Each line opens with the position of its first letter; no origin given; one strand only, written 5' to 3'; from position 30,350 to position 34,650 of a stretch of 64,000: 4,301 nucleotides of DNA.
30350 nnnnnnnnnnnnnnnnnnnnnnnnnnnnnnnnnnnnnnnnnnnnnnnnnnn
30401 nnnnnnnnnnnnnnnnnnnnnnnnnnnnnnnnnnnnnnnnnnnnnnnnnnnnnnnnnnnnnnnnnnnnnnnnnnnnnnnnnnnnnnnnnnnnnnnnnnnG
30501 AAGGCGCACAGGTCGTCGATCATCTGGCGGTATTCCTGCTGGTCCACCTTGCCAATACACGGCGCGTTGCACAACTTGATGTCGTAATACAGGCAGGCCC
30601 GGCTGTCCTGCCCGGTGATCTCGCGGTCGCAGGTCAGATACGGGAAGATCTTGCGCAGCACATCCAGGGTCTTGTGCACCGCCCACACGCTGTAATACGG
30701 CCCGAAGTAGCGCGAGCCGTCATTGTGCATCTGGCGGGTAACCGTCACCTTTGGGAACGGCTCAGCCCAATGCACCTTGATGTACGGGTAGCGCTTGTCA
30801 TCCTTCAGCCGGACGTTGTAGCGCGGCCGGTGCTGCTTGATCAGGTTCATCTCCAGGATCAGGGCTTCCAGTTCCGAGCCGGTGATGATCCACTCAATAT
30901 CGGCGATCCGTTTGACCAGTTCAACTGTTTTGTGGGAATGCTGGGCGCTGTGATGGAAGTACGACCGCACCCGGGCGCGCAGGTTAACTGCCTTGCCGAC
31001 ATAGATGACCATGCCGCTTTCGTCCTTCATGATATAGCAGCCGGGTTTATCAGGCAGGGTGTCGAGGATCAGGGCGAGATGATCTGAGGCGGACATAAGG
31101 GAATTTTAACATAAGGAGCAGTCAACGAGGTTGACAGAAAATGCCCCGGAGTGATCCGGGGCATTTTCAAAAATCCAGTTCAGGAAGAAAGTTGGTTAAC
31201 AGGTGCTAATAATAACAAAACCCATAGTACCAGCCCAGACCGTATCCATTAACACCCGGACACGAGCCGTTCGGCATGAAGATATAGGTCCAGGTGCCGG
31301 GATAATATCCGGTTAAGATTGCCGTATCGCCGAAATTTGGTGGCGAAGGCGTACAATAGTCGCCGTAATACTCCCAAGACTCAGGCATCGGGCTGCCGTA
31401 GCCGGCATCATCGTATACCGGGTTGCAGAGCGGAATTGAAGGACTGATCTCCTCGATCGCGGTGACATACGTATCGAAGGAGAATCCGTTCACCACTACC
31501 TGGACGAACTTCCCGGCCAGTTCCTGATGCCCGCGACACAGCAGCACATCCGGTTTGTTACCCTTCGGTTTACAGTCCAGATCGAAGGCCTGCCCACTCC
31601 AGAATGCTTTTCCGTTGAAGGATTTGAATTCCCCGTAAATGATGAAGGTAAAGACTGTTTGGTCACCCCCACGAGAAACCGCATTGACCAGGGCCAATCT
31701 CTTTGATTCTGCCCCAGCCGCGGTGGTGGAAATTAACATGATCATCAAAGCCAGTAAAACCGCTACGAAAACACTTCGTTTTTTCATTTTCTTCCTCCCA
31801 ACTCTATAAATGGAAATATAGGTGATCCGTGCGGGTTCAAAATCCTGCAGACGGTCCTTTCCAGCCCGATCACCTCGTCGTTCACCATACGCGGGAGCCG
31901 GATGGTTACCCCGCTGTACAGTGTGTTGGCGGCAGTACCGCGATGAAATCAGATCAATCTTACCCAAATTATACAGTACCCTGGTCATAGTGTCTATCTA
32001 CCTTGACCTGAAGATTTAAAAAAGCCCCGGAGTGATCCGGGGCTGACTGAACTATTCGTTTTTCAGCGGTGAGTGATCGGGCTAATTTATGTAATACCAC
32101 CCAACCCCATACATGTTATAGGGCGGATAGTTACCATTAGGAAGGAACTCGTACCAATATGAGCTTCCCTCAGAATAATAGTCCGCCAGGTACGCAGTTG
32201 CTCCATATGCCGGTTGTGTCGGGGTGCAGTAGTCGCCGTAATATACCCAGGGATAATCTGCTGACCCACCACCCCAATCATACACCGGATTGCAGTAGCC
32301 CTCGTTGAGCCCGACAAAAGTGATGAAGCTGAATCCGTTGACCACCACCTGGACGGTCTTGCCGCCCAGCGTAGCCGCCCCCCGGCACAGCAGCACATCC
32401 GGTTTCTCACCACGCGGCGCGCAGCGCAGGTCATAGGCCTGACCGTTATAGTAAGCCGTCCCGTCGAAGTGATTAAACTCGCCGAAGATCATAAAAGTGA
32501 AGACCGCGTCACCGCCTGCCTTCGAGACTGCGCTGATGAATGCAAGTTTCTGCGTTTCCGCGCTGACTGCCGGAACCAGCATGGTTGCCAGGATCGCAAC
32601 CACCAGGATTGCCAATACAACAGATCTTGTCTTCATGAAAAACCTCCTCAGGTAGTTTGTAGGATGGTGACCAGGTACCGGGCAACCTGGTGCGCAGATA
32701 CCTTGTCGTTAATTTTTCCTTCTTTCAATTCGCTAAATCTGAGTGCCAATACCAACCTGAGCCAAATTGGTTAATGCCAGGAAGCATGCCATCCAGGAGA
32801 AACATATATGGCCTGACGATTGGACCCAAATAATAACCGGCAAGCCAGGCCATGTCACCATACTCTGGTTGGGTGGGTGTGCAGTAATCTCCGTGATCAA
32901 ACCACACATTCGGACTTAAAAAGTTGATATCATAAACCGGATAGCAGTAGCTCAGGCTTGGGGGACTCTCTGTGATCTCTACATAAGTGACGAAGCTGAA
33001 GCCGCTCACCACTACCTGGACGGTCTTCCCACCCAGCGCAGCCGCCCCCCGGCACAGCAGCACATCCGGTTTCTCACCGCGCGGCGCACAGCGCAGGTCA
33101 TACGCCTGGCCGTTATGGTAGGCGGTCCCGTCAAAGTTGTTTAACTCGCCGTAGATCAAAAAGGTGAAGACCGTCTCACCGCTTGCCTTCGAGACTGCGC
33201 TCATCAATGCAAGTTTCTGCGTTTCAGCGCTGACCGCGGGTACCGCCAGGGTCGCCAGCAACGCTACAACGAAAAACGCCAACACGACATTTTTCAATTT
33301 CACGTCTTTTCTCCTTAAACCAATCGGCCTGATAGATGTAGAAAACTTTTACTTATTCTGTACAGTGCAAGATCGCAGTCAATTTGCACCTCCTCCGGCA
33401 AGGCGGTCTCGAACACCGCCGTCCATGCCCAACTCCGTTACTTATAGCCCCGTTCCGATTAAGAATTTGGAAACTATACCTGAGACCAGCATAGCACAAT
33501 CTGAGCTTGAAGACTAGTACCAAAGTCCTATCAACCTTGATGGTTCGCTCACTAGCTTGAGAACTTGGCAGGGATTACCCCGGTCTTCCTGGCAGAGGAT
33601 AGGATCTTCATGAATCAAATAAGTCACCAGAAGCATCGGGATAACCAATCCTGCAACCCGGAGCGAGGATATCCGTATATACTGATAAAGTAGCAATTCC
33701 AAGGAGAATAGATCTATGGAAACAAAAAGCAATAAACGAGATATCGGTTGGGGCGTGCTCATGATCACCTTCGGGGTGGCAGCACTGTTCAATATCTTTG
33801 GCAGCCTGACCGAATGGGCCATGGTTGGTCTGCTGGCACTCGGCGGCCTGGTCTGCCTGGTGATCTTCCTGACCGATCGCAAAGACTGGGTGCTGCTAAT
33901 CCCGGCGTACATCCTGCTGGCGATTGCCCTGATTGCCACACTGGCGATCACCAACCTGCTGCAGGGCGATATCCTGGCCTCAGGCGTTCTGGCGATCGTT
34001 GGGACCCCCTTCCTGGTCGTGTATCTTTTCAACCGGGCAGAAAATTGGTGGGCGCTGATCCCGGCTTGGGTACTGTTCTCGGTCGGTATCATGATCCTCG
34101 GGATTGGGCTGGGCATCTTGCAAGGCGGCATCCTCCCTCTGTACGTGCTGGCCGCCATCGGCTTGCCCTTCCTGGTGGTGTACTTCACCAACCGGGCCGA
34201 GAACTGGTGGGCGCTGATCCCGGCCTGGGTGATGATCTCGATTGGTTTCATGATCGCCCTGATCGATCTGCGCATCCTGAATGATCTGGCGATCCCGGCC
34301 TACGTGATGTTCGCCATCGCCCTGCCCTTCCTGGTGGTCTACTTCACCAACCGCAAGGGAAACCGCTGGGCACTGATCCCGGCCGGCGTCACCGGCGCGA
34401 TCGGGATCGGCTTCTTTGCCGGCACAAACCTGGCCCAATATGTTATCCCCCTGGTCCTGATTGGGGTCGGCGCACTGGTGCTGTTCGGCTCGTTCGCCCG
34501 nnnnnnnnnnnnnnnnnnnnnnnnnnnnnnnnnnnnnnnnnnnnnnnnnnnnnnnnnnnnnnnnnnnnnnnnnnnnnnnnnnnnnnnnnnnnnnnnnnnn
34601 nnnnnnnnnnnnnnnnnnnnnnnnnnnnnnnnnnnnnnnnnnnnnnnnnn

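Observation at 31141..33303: Tandem family of three secreted proteins with a conserved N-domain, four conserved Cys and divergent Tyr/Trp/Gly-rich C-domains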

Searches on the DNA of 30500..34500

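Call 60: search_rna_families(source=window, start=30500, end=34500, threshold=evalue, max_evalue=1)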
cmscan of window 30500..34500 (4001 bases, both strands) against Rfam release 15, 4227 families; matches with E-value up to 1: 0.
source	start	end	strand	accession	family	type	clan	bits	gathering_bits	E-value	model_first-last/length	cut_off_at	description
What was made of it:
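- Tried and rejected: The Rfam scan of 30500-34500 found nothing (call 60).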

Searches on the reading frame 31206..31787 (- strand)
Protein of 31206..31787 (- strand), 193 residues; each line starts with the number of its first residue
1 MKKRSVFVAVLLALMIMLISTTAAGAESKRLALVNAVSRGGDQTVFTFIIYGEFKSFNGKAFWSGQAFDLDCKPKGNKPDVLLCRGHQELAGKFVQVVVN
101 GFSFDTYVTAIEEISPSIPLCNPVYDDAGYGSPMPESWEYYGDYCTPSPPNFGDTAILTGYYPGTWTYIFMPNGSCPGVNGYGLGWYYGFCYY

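Call 4: search_protein_families(library=pfam, proteins=[window:31206-31787:-], max_evalue=10)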
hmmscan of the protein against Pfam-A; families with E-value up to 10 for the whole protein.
window:31206-31787:- (193 aa): 0 families

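Call 7: search_protein_families(library=ncbifam, proteins=[window:31206-31787:-], max_evalue=10)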
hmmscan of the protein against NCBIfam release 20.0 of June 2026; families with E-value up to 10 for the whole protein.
window:31206-31787:- (193 aa): 1 family
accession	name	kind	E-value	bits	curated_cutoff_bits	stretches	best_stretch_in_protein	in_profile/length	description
NF009163.0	PRK12509.1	equivalog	0.1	12.7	148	1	82-112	24-54/137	Na+/H+ antiporter subunit B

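Call 8: search_solved_structures(query=A1, max_evalue=10)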
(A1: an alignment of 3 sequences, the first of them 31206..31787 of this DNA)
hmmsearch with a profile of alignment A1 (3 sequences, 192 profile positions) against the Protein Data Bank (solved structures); distinct sequences matched with E-value up to 10: 0.

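Call 89: search_protein_families(library=padloc, proteins=[window:31206-31787:-], max_evalue=1)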
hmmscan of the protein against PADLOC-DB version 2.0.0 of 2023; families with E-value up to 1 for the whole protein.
window:31206-31787:- (193 aa): 0 families

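Call 90: search_protein_families(library=phrogs, proteins=[window:31206-31787:-], max_evalue=1)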
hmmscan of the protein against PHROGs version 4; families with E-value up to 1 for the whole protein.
window:31206-31787:- (193 aa): 0 families
